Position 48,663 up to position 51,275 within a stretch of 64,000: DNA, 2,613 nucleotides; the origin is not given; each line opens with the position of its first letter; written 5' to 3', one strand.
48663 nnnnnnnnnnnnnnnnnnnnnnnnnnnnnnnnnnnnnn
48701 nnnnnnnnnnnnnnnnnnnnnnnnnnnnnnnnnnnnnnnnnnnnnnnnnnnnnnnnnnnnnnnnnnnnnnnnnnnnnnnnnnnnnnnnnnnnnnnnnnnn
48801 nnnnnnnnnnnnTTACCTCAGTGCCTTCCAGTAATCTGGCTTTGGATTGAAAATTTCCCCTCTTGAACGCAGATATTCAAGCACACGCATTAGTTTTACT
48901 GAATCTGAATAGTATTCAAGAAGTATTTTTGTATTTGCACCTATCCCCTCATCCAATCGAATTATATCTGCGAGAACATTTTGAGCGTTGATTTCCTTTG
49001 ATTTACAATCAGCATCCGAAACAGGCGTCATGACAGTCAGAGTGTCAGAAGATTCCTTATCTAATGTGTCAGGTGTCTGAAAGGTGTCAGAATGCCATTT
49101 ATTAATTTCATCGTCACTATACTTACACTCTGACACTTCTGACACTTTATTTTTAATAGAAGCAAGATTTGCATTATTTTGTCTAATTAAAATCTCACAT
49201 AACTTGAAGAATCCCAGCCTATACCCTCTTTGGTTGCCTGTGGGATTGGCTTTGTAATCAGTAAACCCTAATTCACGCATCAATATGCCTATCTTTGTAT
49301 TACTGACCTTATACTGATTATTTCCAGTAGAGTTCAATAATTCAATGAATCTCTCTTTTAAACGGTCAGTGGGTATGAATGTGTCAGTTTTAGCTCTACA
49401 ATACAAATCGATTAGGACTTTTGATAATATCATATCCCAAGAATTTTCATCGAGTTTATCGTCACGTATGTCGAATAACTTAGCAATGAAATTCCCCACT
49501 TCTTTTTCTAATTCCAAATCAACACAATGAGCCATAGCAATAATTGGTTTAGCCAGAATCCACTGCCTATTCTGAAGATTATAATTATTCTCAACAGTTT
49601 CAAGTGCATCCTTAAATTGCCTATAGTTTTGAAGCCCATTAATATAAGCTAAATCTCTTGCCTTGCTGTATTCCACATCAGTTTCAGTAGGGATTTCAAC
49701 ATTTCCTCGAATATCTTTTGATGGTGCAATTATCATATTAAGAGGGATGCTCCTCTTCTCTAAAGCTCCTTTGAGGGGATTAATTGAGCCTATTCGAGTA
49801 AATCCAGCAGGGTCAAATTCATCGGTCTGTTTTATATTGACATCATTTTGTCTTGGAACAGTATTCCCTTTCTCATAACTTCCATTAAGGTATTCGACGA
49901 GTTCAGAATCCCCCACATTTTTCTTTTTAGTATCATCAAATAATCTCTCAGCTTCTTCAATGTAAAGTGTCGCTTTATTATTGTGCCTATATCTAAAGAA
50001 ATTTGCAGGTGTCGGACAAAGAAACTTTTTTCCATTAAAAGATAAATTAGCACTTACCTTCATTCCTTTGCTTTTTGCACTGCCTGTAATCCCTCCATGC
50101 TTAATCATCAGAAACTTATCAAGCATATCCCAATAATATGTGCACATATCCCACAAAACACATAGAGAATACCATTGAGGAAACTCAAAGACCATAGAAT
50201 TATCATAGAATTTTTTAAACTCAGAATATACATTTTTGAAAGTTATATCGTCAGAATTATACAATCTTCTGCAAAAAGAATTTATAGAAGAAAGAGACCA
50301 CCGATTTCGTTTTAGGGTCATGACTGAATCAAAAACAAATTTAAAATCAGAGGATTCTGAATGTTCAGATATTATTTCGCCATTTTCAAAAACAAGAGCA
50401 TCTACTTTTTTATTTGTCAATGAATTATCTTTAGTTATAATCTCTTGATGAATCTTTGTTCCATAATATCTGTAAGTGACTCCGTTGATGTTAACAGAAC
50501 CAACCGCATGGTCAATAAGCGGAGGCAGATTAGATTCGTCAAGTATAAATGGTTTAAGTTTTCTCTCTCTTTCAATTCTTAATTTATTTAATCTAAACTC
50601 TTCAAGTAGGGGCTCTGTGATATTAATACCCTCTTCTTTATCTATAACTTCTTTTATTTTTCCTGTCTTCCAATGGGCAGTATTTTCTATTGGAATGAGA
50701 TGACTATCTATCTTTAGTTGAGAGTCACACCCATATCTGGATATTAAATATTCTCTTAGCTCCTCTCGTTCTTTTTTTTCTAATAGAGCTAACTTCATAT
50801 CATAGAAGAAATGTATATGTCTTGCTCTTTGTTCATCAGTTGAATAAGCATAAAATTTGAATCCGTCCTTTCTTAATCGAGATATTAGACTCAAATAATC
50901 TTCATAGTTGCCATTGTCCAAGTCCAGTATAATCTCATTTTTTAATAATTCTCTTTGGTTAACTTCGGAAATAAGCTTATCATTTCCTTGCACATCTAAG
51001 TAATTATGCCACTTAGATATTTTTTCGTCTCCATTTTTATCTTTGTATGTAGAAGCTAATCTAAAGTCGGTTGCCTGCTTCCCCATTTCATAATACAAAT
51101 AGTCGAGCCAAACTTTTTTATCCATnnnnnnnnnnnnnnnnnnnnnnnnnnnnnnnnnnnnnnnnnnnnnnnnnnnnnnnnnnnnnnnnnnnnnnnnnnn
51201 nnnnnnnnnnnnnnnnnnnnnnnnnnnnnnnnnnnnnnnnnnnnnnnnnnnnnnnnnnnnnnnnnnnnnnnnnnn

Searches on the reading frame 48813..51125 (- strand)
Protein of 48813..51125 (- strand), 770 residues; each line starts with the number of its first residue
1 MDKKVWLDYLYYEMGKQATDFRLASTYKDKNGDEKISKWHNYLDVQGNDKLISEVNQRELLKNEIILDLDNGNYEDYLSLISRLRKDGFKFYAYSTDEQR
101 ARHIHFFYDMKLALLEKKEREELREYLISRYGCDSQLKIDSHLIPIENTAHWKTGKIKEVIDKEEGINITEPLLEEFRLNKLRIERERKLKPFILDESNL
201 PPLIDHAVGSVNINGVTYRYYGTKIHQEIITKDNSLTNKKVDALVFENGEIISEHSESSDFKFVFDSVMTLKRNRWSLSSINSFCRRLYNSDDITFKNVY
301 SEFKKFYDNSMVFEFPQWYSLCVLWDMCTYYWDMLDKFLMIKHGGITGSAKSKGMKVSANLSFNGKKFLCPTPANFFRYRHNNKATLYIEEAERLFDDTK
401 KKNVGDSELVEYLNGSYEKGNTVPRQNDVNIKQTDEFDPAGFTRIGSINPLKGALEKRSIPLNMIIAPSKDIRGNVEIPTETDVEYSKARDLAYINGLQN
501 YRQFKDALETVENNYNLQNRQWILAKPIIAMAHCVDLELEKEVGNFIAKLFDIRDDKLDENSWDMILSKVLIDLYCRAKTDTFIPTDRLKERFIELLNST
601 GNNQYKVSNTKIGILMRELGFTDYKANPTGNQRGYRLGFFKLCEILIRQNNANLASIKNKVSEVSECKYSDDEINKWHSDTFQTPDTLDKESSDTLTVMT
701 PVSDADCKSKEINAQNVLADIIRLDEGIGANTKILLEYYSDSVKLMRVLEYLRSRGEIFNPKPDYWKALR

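Call 38: search_protein_families(library=pfam, proteins=[window:48813-51125:-], max_evalue=0.001)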
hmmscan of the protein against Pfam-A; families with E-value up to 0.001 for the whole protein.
window:48813-51125:- (770 aa): 0 families

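Call 55: search_protein_families(library=phrogs, proteins=[window:48813-51125:-], max_evalue=0.01)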
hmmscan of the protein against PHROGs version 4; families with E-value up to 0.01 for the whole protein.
window:48813-51125:- (770 aa): 0 families

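Call 64: search_solved_structures(query=window:48813-51125:-, max_evalue=1)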
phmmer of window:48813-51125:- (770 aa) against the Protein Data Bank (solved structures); distinct sequences matched with E-value up to 1: 0.

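Call 73: search_protein_families(library=pfam, proteins=[window:48813-51125:-], max_evalue=5)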
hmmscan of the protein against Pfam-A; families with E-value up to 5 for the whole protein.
window:48813-51125:- (770 aa): 0 families
